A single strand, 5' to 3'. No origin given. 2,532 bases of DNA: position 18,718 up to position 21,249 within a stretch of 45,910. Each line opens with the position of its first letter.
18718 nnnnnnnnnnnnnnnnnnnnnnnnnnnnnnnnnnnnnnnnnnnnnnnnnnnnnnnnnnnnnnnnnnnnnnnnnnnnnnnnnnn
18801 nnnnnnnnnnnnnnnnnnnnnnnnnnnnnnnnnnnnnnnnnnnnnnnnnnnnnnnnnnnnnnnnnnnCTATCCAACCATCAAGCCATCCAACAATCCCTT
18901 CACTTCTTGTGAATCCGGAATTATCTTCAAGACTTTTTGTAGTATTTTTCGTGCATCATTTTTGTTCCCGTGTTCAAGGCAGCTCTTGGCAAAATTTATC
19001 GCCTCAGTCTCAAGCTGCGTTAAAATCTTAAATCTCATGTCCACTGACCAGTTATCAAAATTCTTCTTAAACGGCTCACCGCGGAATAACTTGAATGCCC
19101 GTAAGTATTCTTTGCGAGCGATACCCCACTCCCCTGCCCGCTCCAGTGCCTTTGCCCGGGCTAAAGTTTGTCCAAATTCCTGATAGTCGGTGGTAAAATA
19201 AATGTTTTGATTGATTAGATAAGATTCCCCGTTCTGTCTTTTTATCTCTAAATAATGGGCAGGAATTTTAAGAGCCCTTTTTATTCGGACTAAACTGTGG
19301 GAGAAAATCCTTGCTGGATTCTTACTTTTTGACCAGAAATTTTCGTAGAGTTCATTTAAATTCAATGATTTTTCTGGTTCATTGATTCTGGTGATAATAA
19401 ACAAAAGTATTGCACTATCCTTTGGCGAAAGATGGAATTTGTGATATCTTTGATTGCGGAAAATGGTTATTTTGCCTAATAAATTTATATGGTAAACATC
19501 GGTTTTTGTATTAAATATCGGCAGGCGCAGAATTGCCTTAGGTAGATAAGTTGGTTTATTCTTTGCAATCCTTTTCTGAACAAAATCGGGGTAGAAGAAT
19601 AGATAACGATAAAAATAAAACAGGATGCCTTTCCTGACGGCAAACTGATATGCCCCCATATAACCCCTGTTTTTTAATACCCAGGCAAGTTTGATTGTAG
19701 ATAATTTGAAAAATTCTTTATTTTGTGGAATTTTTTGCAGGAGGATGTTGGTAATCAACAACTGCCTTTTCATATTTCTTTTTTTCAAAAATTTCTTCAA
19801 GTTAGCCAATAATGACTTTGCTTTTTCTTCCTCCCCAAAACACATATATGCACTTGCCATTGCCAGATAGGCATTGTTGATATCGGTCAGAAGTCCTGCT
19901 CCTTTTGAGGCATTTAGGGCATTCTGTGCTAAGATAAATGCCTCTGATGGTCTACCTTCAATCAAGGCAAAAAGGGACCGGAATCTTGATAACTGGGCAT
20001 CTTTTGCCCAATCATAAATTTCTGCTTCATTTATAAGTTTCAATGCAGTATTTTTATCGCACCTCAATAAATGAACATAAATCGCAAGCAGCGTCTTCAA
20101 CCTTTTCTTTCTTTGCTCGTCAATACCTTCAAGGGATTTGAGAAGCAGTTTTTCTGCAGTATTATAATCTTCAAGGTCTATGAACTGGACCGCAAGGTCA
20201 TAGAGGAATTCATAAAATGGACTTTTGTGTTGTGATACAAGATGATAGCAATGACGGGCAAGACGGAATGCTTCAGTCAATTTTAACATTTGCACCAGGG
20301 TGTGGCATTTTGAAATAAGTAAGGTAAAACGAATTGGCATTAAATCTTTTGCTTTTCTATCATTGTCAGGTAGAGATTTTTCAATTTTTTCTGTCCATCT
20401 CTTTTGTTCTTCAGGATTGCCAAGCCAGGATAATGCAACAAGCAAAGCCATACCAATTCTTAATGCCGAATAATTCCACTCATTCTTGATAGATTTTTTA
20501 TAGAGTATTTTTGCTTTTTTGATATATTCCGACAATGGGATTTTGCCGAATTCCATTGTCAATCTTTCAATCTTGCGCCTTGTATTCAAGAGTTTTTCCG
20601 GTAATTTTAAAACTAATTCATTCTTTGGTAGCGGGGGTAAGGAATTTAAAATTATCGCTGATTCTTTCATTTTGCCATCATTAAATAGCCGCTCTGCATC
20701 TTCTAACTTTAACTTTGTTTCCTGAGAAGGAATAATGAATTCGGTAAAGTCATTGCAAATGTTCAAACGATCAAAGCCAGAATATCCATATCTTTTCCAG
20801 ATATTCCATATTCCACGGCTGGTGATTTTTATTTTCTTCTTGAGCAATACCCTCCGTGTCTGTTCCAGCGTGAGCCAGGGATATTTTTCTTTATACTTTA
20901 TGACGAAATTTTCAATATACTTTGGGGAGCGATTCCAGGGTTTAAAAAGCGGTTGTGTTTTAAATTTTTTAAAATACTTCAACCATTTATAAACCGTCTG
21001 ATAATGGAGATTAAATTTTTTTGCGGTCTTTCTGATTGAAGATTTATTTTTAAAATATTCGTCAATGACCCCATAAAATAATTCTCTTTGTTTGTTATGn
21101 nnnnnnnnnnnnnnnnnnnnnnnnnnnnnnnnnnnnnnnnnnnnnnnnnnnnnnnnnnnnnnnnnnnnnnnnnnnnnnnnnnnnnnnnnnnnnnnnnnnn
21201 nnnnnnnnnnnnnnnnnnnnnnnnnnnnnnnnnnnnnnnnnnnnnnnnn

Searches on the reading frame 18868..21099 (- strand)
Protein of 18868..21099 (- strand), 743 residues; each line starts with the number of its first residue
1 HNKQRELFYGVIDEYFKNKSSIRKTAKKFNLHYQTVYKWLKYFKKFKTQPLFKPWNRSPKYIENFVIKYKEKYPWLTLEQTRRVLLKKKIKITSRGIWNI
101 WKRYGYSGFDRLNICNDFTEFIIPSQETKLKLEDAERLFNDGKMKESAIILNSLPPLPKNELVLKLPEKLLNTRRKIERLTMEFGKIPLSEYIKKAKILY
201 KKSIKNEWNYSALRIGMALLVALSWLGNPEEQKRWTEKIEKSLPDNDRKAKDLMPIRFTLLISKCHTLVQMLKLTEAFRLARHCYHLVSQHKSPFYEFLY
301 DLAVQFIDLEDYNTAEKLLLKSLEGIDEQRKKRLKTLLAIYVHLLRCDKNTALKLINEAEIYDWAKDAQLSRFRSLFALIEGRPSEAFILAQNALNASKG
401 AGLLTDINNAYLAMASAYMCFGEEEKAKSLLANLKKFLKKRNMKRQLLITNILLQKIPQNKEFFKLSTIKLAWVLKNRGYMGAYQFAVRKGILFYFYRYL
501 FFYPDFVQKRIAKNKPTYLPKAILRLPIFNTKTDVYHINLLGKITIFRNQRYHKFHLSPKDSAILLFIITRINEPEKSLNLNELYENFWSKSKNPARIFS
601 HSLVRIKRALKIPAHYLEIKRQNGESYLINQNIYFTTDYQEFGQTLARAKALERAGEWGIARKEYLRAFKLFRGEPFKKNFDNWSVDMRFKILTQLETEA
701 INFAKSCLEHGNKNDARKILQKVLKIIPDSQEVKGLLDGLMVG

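Call 9: search_protein_families(library=pfam, proteins=[window:18868-21099:-], max_evalue=0.01)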
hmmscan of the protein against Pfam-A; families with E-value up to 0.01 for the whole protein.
window:18868-21099:- (743 aa): 8 families
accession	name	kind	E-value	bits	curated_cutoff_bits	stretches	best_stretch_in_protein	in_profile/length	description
PF13428.12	TPR_14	-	1.5e-08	34.9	23.5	0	646-675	5-34/44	Tetratricopeptide repeat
PF13518.12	HTH_28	-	5.2e-06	26.9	25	1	11-55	5-48/52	Helix-turn-helix domain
PF14559.12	TPR_19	-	4.7e-05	24.1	25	0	702-737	30-65/68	Tetratricopeptide repeat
PF13384.12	HTH_23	-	0.00028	21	24.6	1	18-45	16-43/50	Homeodomain-like domain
PF13424.12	TPR_12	-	0.00078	20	30.1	0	300-333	7-41/77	Tetratricopeptide repeat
PF13556.12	HTH_30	-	0.0021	18.2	27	1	13-38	6-31/59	PucR C-terminal helix-turn-helix domain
PF17874.7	TPR_MalT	-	0.0072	16.1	45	0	373-453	6-85/336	MalT-like TPR region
PF07719.23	TPR_2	-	0.0093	16.5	27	0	704-729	8-33/34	Tetratricopeptide repeat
